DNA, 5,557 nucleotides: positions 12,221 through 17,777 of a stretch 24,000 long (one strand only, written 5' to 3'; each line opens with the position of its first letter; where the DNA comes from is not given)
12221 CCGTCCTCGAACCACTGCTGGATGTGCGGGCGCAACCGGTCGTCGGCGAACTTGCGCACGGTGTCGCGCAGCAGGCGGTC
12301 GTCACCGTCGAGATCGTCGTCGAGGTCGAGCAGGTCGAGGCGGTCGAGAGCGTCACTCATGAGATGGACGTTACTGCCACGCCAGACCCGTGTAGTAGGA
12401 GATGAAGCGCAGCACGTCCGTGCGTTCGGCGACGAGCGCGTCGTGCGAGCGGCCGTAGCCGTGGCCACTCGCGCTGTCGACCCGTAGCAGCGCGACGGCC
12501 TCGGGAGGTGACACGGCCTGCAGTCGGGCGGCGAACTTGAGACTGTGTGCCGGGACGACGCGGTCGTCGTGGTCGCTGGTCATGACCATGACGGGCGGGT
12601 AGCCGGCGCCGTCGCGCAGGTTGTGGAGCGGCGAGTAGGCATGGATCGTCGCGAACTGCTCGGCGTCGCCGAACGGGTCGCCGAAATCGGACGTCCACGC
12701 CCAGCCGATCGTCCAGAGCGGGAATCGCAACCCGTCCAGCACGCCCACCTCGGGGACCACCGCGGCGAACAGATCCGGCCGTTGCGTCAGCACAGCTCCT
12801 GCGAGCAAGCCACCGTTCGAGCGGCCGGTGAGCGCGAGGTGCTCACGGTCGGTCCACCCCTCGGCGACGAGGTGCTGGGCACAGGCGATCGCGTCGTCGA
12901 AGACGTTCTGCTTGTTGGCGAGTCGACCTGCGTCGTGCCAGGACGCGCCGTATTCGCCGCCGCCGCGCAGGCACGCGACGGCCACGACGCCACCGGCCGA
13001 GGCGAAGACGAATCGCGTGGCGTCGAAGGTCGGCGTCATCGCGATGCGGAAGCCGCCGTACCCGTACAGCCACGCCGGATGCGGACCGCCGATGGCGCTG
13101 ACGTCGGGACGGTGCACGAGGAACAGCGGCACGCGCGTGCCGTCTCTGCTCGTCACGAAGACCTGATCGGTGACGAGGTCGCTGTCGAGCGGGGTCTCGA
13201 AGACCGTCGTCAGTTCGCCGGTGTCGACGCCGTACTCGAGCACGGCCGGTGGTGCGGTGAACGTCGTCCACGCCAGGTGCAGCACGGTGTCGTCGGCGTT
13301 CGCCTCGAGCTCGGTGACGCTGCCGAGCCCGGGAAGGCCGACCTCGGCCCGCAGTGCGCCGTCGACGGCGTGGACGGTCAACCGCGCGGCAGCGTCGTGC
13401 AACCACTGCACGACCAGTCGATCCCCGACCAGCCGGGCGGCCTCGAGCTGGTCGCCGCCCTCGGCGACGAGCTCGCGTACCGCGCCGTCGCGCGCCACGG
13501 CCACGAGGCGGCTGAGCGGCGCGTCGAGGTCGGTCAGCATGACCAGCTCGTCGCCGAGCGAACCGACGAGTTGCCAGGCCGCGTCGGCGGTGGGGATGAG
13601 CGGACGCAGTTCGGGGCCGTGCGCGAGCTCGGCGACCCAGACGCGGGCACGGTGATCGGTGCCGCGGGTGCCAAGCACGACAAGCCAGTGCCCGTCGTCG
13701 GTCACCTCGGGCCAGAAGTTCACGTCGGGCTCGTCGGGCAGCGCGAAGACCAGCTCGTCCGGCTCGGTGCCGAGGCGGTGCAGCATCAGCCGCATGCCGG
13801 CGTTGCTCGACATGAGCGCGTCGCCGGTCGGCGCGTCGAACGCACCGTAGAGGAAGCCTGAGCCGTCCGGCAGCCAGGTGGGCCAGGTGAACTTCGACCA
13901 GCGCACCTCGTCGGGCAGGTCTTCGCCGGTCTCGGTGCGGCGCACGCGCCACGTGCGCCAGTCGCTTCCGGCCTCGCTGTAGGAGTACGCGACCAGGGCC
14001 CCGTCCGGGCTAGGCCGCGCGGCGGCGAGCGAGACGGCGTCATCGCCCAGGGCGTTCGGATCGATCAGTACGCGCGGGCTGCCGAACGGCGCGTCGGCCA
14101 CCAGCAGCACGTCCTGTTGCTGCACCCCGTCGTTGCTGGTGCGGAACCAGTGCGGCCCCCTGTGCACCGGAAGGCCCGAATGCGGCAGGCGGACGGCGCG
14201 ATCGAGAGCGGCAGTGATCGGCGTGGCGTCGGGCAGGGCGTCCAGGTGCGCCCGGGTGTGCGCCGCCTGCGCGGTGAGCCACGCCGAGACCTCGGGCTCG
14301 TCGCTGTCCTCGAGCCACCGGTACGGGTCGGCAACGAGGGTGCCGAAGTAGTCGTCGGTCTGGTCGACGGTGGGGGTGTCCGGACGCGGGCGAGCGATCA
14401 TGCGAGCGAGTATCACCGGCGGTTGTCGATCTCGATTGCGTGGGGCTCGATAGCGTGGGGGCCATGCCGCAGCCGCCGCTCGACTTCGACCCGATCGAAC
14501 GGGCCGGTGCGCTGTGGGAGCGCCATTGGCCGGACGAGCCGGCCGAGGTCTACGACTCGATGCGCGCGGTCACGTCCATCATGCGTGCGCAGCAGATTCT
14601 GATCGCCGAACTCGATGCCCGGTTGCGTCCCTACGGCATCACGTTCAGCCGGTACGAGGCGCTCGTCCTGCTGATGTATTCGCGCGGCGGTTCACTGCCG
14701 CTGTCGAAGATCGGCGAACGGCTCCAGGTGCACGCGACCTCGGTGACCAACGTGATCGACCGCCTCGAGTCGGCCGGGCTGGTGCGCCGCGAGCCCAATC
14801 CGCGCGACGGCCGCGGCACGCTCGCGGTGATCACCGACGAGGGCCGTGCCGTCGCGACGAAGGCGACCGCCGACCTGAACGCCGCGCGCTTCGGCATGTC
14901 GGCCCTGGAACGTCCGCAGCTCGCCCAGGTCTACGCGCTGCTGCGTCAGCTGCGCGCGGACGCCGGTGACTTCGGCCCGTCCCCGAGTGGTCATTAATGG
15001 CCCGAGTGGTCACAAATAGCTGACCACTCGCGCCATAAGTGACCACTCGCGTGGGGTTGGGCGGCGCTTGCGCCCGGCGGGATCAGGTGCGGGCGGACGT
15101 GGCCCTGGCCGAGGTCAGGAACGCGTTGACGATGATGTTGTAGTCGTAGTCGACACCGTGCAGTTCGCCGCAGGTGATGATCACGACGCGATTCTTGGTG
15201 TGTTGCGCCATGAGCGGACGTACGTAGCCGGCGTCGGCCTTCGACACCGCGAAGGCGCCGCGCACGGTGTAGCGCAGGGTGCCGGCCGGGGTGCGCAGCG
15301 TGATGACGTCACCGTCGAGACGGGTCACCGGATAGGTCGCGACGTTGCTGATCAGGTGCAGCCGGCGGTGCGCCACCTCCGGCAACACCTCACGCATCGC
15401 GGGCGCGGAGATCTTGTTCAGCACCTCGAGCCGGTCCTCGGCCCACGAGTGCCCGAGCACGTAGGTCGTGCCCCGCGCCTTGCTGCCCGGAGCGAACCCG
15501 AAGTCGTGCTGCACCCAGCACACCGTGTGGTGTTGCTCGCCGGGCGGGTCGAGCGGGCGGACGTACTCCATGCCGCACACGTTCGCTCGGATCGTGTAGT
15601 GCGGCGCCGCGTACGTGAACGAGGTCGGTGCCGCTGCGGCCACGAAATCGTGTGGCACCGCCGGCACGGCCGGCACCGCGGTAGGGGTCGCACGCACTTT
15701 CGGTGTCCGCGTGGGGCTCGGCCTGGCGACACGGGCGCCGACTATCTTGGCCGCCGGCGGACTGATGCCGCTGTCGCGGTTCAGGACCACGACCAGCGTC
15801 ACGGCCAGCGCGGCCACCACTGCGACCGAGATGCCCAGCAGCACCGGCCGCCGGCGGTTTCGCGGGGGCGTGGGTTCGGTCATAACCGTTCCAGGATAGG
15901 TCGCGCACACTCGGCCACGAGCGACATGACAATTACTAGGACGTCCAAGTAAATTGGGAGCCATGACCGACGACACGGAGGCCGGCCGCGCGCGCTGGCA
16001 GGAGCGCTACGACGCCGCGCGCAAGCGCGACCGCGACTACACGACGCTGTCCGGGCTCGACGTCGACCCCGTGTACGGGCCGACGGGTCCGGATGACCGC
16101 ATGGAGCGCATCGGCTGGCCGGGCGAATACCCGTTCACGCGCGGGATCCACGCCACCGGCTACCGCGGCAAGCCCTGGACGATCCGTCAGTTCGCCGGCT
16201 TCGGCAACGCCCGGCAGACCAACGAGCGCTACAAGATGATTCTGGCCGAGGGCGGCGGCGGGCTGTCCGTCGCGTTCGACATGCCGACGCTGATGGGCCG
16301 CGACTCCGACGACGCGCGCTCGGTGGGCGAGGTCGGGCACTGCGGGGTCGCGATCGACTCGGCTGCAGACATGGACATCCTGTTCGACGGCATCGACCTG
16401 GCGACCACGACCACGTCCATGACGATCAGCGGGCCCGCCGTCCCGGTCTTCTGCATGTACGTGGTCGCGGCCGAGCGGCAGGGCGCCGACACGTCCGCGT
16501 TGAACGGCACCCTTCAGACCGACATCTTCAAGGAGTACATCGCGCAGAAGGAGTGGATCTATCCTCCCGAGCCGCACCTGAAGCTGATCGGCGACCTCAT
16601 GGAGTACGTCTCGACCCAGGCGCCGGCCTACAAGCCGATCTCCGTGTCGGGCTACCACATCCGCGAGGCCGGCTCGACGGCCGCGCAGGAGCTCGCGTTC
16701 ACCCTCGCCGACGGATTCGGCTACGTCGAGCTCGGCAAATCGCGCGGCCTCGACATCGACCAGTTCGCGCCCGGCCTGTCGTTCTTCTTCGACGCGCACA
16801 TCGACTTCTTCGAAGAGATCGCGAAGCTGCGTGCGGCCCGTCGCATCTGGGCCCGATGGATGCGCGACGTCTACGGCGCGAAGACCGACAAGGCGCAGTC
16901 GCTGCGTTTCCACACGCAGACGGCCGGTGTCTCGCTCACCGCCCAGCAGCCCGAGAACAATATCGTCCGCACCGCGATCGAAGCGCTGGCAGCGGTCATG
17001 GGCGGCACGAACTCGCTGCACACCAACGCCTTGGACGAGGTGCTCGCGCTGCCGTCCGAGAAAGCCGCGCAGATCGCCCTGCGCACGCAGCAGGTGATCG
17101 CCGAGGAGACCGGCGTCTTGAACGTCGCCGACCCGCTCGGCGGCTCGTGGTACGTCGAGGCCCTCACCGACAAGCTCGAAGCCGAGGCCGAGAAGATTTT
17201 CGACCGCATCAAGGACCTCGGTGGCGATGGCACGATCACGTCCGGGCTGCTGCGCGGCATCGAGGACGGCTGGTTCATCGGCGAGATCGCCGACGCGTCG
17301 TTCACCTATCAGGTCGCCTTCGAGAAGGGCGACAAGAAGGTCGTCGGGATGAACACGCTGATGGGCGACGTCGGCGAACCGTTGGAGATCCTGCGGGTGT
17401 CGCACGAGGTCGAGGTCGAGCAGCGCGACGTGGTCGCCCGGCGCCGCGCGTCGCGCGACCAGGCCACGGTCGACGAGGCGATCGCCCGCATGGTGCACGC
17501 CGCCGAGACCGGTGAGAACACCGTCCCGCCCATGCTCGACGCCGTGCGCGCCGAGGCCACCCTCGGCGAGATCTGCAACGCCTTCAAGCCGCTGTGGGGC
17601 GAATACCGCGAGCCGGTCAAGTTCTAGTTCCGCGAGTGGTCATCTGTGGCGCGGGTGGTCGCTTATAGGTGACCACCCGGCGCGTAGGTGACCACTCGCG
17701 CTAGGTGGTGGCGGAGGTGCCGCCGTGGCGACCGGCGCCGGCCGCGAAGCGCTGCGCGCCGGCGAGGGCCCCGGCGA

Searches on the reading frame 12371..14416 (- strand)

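Call 59: search_protein_families(library=pfam, proteins=[window:12371-14416:-], max_evalue=0.00001)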
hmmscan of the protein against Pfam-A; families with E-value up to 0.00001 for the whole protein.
window:12371-14416:- (681 aa): 2 families
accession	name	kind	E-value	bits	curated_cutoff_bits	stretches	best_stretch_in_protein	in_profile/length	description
PF02897.21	Peptidase_S9_N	-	2.5e-84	283.9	24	1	12-405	1-411/414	Prolyl oligopeptidase, N-terminal beta-propeller domain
PF00326.27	Peptidase_S9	-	3.3e-54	184.1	22.6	1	463-677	2-211/213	Prolyl oligopeptidase family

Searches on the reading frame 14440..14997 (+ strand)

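Call 59: search_protein_families(library=pfam, proteins=[window:14440-14997:+], max_evalue=0.00001)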
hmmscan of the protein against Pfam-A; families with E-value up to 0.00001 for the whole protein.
window:14440-14997:+ (185 aa): 3 families
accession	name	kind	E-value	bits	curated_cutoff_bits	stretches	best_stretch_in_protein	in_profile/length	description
PF01047.28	MarR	-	2.5e-13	50.1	24.6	1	73-125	5-57/59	MarR family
PF12802.13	MarR_2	-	1.2e-12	48.3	27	1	65-125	1-60/61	MarR family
PF13463.12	HTH_27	-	1.1e-07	32.4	22.2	1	70-135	2-68/68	Winged helix DNA-binding domain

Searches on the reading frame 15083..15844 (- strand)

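Call 59: search_protein_families(library=pfam, proteins=[window:15083-15844:-], max_evalue=0.00001)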
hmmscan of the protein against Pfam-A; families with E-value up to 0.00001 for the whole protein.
window:15083-15844:- (253 aa): 1 family
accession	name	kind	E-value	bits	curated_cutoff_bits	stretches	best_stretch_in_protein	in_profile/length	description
PF04203.18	Sortase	-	3.8e-07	30.3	26.6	1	176-241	60-122/125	Sortase domain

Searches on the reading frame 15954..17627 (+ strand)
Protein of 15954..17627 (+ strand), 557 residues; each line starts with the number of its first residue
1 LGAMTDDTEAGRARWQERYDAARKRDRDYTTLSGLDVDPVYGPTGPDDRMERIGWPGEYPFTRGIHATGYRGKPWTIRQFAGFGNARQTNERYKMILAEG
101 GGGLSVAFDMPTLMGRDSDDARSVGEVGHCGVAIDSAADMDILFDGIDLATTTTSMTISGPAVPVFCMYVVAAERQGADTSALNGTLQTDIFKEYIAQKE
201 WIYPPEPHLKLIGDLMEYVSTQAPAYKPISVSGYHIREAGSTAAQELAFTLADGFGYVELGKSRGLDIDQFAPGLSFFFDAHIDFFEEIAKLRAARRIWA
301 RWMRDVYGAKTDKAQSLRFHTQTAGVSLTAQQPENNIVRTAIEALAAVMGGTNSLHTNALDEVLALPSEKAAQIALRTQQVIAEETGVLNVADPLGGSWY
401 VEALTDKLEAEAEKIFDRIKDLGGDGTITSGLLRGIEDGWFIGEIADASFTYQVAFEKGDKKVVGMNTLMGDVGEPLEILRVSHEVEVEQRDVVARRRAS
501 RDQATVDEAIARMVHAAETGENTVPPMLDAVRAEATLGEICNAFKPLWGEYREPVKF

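Call 59: search_protein_families(library=pfam, proteins=[window:15954-17627:+], max_evalue=0.00001)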
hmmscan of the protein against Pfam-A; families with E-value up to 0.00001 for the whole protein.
window:15954-17627:+ (557 aa): 1 family
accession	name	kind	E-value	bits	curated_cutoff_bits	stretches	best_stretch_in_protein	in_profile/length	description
PF01642.28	MM_CoA_mutase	-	6.1e-204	678.8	22.1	1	31-549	2-512/512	Methylmalonyl-CoA mutase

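Call 70: find_homologous_proteins(query=window:15954-17627:+, max_evalue=1e-100)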
Query window:15954-17627:+ (557 aa): 8000 proteins with E <= 1e-100 among 8000 candidates; the best 120 are listed.
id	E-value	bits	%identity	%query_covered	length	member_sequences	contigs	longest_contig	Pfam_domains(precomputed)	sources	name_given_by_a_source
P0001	0.0e+0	1258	100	99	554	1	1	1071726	PF01642.29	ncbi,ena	-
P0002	0.0e+0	1256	100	99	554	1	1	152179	PF01642.29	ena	-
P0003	0.0e+0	1194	94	99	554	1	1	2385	PF01642.29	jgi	jgi:methylmalonyl-CoA mutase, N-terminal domain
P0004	0.0e+0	1194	94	99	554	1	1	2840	PF01642.29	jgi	jgi:methylmalonyl-CoA mutase N-terminal domain/subunit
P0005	0.0e+0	1192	94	99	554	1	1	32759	PF01642.29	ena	-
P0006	0.0e+0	1191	94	99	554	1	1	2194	PF01642.29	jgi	jgi:methylmalonyl-CoA mutase N-terminal domain/subunit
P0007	0.0e+0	1187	94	99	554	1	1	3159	PF01642.29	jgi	jgi:methylmalonyl-CoA mutase N-terminal domain/subunit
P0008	0.0e+0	1186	94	99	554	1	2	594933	PF01642.29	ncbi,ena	-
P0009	0.0e+0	1183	93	99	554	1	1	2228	PF01642.29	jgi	jgi:methylmalonyl-CoA mutase, N-terminal domain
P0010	0.0e+0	1183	94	99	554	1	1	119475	PF01642.29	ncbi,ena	-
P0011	0.0e+0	1183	93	99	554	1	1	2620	PF01642.29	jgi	jgi:methylmalonyl-CoA mutase N-terminal domain/subunit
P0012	0.0e+0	1173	92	100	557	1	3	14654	PF01642.29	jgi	jgi:methylmalonyl-CoA mutase N-terminal domain/subunit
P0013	0.0e+0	1172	93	99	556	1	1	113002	PF01642.29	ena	-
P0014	0.0e+0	1171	92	100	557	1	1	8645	PF01642.29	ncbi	ncbi:MAG TPA: methylmalonyl-CoA mutase family protein [Jatrophihabitans sp.]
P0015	0.0e+0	1170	92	99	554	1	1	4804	PF01642.29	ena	-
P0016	0.0e+0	1166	92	99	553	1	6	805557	PF01642.29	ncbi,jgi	ncbi:MAG TPA: methylmalonyl-CoA mutase family protein [Jatrophihabitans sp.]|jgi:methylmalonyl-CoA m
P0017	0.0e+0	1158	91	99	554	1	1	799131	PF01642.29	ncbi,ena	-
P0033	0.0e+0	1125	89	99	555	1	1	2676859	PF01642.29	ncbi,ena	-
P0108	0.0e+0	1107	88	98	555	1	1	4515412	PF01642.29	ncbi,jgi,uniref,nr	ncbi:methylmalonyl-CoA mutase family protein [Jatrophihabitans cynanchi]|jgi:methylmalonyl-CoA mutas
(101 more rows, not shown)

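Call 71: find_encoding_contigs(protein=P0001, flank=10000, max_places=2)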
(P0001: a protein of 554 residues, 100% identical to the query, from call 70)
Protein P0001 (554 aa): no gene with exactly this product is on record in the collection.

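Call 72: find_encoding_contigs(protein=P0108, flank=10000, max_places=2)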
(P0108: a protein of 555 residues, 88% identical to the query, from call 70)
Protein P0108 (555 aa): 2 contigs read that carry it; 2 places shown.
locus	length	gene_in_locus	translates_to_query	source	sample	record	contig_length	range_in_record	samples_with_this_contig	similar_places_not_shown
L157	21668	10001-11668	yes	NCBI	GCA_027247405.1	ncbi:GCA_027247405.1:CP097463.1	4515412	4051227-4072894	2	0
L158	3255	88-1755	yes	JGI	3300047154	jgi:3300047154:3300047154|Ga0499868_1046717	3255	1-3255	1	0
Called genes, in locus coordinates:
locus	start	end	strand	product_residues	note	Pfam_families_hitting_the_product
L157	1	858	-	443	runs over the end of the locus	PF08240:ADH_N, PF00107:ADH_zinc_N, PF13602:ADH_zinc_N_2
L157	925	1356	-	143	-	PF00903:Glyoxalase, PF13468:Glyoxalase_3, PF13669:Glyoxalase_4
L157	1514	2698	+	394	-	PF00108:Thiolase_N, PF02803:Thiolase_C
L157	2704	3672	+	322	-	PF03308:MeaB, PF01656:CbiA (weak)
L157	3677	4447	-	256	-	PF09900:DUF2127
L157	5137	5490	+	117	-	PF03795:YCII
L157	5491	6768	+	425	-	PF04542:Sigma70_r2, PF08281:Sigma70_r4_2, PF20239:DUF6596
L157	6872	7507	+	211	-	PF06737:Transglycosylas, PF01476:LysM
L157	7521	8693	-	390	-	PF02771:Acyl-CoA_dh_N, PF02770:Acyl-CoA_dh_M, PF00441:Acyl-CoA_dh_1, PF08028:Acyl-CoA_dh_2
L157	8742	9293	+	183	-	PF12802:MarR_2, PF01047:MarR, PF13463:HTH_27 (weak)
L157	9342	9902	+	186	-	PF04239:DUF421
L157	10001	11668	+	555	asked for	PF01642:MM_CoA_mutase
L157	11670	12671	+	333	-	-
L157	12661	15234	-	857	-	PF04408:WHD_HA2 (weak), PF21010:HA2_C, PF07717:OB_NTP_bind, PF11898:DUF3418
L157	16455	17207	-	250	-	PF00378:ECH_1, PF16113:ECH_2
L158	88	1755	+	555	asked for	PF01642:MM_CoA_mutase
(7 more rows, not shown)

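Call 75: find_encoding_contigs(protein=P0008, flank=10000, max_places=1)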
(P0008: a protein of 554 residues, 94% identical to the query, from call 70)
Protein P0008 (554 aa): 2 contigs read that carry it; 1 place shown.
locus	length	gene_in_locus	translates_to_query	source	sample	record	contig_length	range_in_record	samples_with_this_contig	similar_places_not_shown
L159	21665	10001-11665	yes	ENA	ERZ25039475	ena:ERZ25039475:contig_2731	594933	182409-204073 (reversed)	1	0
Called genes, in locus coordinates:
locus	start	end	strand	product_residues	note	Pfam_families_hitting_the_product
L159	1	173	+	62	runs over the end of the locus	-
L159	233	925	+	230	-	PF00378:ECH_1, PF16113:ECH_2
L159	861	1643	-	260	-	PF09900:DUF2127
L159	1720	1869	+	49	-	-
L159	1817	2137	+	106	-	PF03795:YCII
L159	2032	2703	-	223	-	-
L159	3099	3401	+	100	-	-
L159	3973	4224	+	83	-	PF01476:LysM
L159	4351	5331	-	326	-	PF02771:Acyl-CoA_dh_N, PF02770:Acyl-CoA_dh_M, PF00441:Acyl-CoA_dh_1, PF08028:Acyl-CoA_dh_2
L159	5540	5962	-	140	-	PF00326:Peptidase_S9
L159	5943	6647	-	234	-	PF00326:Peptidase_S9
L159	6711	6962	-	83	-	PF02897:Peptidase_S9_N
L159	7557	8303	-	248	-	PF00246:Peptidase_M14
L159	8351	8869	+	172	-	PF12802:MarR_2, PF01047:MarR, PF13463:HTH_27 (weak)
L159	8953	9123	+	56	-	-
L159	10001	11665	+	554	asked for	PF01642:MM_CoA_mutase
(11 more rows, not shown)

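Call 76: find_encoding_contigs(protein=P0016, flank=10000, max_places=1)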
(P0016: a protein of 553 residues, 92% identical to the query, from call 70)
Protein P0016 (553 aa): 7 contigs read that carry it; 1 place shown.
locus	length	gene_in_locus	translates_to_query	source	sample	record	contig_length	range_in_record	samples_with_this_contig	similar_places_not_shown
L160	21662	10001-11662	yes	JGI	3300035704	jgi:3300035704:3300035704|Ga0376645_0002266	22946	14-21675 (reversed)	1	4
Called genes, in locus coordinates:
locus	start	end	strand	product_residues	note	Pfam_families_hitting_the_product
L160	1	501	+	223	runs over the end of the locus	PF00378:ECH_1, PF16113:ECH_2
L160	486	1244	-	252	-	PF09900:DUF2127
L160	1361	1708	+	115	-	PF03795:YCII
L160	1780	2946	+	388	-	PF04542:Sigma70_r2, PF08281:Sigma70_r4_2, PF20239:DUF6596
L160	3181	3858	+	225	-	PF06737:Transglycosylas, PF01476:LysM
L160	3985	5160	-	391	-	PF02771:Acyl-CoA_dh_N, PF02770:Acyl-CoA_dh_M, PF00441:Acyl-CoA_dh_1, PF08028:Acyl-CoA_dh_2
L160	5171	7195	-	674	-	PF02897:Peptidase_S9_N, PF00326:Peptidase_S9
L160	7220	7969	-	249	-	PF00246:Peptidase_M14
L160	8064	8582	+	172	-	PF01047:MarR, PF12802:MarR_2, PF13463:HTH_27 (weak)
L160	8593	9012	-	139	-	PF14018:DUF4234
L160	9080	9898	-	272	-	PF04203:Sortase (weak)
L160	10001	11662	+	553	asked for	PF01642:MM_CoA_mutase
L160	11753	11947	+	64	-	PF06348:DUF1059 (weak)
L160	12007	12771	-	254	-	PF00378:ECH_1, PF16113:ECH_2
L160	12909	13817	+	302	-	PF00085:Thioredoxin (weak), PF14561:TPR_20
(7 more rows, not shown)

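Call 77: find_encoding_contigs(protein=P0017, flank=10000, max_places=1)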
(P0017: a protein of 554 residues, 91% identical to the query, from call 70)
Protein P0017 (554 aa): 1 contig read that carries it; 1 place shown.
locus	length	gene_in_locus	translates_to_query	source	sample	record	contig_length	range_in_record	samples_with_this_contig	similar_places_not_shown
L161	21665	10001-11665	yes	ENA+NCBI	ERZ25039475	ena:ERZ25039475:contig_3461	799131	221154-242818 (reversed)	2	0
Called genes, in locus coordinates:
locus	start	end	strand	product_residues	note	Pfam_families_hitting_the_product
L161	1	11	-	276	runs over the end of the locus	PF00797:Acetyltransf_2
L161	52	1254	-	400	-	PF02036:SCP2, PF00561:Abhydrolase_1, PF12146:Hydrolase_4, PF12697:Abhydrolase_6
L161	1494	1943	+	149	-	PF00378:ECH_1, PF16113:ECH_2 (weak)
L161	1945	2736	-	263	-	PF09900:DUF2127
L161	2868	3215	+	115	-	PF03795:YCII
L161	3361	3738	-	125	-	-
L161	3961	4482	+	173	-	PF09976:TPR_21 (weak)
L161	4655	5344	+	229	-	PF06737:Transglycosylas, PF01476:LysM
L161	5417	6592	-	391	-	PF02771:Acyl-CoA_dh_N, PF02770:Acyl-CoA_dh_M, PF00441:Acyl-CoA_dh_1, PF08028:Acyl-CoA_dh_2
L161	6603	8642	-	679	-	PF02897:Peptidase_S9_N, PF00326:Peptidase_S9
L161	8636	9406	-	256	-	PF00246:Peptidase_M14, PF24827:AstE_AspA_cat (weak)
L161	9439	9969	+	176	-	PF01978:TrmB (faint), PF01047:MarR, PF12802:MarR_2, PF13463:HTH_27 (weak)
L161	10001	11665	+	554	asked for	PF01642:MM_CoA_mutase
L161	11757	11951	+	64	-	PF06348:DUF1059 (weak)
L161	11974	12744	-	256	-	PF00378:ECH_1, PF16113:ECH_2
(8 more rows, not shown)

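Call 78: find_encoding_contigs(protein=P0033, flank=10000, max_places=1)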
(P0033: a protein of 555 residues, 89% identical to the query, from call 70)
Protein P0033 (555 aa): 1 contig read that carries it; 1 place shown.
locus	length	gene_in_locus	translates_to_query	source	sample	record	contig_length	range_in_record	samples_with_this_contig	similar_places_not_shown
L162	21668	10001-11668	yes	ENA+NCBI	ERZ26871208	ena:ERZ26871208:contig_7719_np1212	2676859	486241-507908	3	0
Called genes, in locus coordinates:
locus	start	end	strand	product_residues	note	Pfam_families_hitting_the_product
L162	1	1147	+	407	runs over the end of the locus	PF04542:Sigma70_r2, PF08281:Sigma70_r4_2, PF20239:DUF6596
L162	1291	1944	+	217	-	PF06737:Transglycosylas, PF01476:LysM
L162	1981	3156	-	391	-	PF02771:Acyl-CoA_dh_N, PF02770:Acyl-CoA_dh_M, PF00441:Acyl-CoA_dh_1, PF08028:Acyl-CoA_dh_2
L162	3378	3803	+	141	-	PF01740:STAS, PF13466:STAS_2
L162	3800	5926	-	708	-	-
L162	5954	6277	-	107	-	PF02656:DUF202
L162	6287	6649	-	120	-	PF02656:DUF202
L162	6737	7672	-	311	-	PF00294:PfkB, PF08543:Phos_pyr_kin (weak)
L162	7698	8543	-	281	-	PF00246:Peptidase_M14, PF24827:AstE_AspA_cat (weak)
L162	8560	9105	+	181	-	PF12802:MarR_2, PF01047:MarR, PF13463:HTH_27 (weak)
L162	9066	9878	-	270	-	PF04203:Sortase (weak)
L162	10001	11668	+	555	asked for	PF01642:MM_CoA_mutase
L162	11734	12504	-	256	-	PF00378:ECH_1, PF16113:ECH_2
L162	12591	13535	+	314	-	PF14561:TPR_20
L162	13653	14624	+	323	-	PF01063:Aminotran_4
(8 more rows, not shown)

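Call 93: find_encoding_contigs(protein=P0010, flank=10000, max_places=1)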
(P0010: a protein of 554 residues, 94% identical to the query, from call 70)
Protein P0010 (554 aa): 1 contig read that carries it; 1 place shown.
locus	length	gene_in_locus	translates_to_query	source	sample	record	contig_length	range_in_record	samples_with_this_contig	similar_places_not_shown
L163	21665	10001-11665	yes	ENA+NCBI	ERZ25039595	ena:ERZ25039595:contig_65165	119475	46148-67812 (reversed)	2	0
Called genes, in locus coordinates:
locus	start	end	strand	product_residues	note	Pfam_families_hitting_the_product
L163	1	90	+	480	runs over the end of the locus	PF00070:Pyr_redox (faint), PF01266:DAO (weak), PF01494:FAD_binding_3, PF03486:HI0933_like (faint), PF07992:Pyr_redox_2 (faint), PF13450:NAD_binding_8 (faint), PF21274:Rng_hyd_C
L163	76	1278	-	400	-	PF02036:SCP2, PF00561:Abhydrolase_1, PF12146:Hydrolase_4, PF12697:Abhydrolase_6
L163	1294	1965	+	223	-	PF00378:ECH_1, PF16113:ECH_2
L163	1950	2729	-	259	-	PF09900:DUF2127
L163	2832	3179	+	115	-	PF03795:YCII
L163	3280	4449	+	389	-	PF04542:Sigma70_r2, PF08281:Sigma70_r4_2, PF20239:DUF6596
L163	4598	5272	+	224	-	PF06737:Transglycosylas, PF01476:LysM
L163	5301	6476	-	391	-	PF02771:Acyl-CoA_dh_N, PF02770:Acyl-CoA_dh_M, PF00441:Acyl-CoA_dh_1, PF08028:Acyl-CoA_dh_2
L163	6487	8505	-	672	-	PF02897:Peptidase_S9_N, PF00326:Peptidase_S9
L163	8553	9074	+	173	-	PF12802:MarR_2, PF01047:MarR, PF13463:HTH_27 (weak)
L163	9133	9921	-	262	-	PF04203:Sortase (weak)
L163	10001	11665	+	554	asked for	PF01642:MM_CoA_mutase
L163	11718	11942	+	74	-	PF06348:DUF1059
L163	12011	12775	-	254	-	PF00378:ECH_1, PF16113:ECH_2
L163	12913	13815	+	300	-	PF00085:Thioredoxin (weak), PF14561:TPR_20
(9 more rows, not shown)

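Call 94: find_encoding_contigs(protein=P0002, flank=10000, max_places=1)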
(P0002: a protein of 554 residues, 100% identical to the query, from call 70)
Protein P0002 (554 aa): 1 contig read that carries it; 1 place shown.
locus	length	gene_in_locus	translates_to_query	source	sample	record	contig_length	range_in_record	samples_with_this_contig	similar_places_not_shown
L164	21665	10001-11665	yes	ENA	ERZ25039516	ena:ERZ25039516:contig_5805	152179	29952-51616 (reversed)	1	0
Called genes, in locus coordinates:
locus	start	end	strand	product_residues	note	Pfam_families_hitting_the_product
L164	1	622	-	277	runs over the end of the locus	PF12146:Hydrolase_4, PF00561:Abhydrolase_1, PF12697:Abhydrolase_6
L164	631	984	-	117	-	PF02036:SCP2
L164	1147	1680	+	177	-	PF00378:ECH_1, PF16113:ECH_2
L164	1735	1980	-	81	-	PF09900:DUF2127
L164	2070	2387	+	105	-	-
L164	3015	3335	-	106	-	-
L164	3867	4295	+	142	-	-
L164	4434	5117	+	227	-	PF06737:Transglycosylas, PF01476:LysM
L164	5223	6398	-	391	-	PF02771:Acyl-CoA_dh_N, PF02770:Acyl-CoA_dh_M, PF00441:Acyl-CoA_dh_1, PF08028:Acyl-CoA_dh_2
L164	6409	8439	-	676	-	PF02897:Peptidase_S9_N, PF00326:Peptidase_S9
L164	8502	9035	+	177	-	PF01047:MarR, PF12802:MarR_2, PF13463:HTH_27 (weak)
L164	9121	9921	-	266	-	PF04203:Sortase (weak)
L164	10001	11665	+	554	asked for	PF01642:MM_CoA_mutase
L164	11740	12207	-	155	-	PF00378:ECH_1 (weak)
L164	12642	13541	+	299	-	PF00085:Thioredoxin (weak), PF14561:TPR_20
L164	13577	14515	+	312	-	PF09924:LPG_synthase_C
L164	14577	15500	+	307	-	PF01063:Aminotran_4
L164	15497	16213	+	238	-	PF19798:Sulfotransfer_5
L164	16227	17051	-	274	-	PF01656:CbiA, PF06564:CBP_BcsQ (faint), PF09140:MipZ (weak), PF10609:ParA, PF13614:AAA_31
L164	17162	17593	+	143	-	-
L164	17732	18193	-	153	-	PF05726:Pirin_C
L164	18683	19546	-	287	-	PF02806:Alpha-amylase_C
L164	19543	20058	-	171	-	-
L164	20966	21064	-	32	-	PF22019:GlgB_N (weak)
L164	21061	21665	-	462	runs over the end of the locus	-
